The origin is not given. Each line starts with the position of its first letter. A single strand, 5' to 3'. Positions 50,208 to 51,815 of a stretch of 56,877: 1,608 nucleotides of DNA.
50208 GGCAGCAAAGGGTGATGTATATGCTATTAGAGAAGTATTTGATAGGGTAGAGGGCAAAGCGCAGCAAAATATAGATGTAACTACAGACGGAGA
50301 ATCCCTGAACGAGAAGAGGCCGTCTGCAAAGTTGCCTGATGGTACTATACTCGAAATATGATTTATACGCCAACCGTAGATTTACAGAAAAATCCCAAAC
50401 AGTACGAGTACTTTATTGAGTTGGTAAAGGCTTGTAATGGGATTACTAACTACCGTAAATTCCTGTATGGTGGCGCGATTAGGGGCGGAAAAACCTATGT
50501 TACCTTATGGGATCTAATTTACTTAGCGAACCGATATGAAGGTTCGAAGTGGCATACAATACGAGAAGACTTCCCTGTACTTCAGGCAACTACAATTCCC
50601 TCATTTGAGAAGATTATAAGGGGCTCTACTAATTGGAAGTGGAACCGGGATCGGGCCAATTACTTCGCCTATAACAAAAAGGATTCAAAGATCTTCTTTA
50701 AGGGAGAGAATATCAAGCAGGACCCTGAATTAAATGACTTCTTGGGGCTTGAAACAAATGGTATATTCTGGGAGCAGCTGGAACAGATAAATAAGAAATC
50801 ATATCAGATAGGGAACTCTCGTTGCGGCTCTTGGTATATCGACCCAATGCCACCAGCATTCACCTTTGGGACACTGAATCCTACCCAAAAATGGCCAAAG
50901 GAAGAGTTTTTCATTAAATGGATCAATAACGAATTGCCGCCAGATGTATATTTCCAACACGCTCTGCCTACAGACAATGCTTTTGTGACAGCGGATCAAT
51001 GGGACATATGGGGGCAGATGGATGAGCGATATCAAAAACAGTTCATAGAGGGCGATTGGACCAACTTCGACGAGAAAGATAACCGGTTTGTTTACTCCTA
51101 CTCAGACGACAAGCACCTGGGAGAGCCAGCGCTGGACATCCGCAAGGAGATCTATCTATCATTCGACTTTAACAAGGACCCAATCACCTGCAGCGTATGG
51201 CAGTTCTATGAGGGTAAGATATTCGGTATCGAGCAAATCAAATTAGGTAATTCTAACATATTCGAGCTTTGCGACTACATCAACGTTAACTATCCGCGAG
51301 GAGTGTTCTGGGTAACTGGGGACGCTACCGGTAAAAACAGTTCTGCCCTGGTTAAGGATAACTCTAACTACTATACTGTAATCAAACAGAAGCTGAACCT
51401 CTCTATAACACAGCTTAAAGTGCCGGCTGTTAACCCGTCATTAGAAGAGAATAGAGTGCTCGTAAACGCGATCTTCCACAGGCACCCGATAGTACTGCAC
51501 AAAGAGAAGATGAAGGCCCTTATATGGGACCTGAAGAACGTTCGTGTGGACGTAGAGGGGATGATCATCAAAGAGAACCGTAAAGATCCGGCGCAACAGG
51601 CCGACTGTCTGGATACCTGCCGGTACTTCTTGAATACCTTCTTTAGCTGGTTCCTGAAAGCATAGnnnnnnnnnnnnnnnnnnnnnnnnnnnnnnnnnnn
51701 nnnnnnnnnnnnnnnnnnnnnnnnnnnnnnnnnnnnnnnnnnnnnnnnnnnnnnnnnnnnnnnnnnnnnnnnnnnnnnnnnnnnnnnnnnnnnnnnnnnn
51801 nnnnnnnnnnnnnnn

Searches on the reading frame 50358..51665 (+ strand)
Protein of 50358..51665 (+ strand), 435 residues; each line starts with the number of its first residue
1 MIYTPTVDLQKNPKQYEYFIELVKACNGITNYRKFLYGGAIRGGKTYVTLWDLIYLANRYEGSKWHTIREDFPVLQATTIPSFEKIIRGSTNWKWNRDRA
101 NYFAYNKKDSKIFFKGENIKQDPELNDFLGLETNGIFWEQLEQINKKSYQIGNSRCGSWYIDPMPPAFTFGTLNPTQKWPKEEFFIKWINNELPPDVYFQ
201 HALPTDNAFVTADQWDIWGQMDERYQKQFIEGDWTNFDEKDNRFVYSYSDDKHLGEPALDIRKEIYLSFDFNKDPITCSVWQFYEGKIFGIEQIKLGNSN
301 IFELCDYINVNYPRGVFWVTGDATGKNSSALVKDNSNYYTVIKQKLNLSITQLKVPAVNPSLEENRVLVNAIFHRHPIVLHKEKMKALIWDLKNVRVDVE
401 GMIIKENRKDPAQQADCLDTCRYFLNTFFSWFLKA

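Call 13: search_protein_families(library=phrogs, proteins=[window:50358-51665:+], max_evalue=0.001)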
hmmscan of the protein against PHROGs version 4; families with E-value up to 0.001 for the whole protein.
window:50358-51665:+ (435 aa): 2 families
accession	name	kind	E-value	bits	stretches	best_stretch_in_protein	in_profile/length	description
phrog_2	-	head and packaging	2e-12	47.7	1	9-427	264-591/807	terminase large subunit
phrog_979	-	head and packaging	1.6e-06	28.1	1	10-229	153-356/642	terminase large subunit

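Call 85: search_dna_similar(query=window:50358-51665:+, collection=phages, mode=protein, max_rows=8)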
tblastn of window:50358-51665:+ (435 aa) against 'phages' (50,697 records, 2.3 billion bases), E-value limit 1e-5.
Records with a match: 6; places in all: 6; records where one place covers at least 80% of the query: 1.
Best place of each record, by identity: <60% 6.
By first word of the organism name: Bacteroides 2; Flavobacterium 2; Cellulophaga 2.
By host as written in the record: Flavobacterium sp. 2; Cellulophaga baltica #10 2; Bacteroides salyersiae BG8 1; Bacteroides caecimuris 1.
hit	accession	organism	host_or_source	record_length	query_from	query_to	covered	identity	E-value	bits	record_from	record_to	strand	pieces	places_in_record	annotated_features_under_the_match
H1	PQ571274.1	Bacteroides phage BS-TP1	Bacteroides salyersiae BG8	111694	7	401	91%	23.4%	4e-12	74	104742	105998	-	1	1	terminase large subunit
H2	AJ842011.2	Flavobacterium phage 11b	Flavobacterium sp.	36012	33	308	63%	26.1%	2e-10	69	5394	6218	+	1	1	terminase large subunit | Terminase_3; Region: Phage terminase large subunit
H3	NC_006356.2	Flavobacterium phage 11b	Flavobacterium sp.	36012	33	308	63%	26.1%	2e-10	69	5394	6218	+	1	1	terminase large subunit | Terminase_3; Region: Phage terminase large subunit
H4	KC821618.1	Cellulophaga phage phi10:1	Cellulophaga baltica #10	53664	49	288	55%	24.5%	1e-8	64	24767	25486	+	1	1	terminase large subunit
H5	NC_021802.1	Cellulophaga phage phi10:1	Cellulophaga baltica #10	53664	49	288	55%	24.5%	1e-8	64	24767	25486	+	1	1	terminase large subunit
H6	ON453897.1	Bacteroides phage Versailles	Bacteroides caecimuris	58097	34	245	49%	24.2%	5e-6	55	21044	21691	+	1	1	terminase large subunit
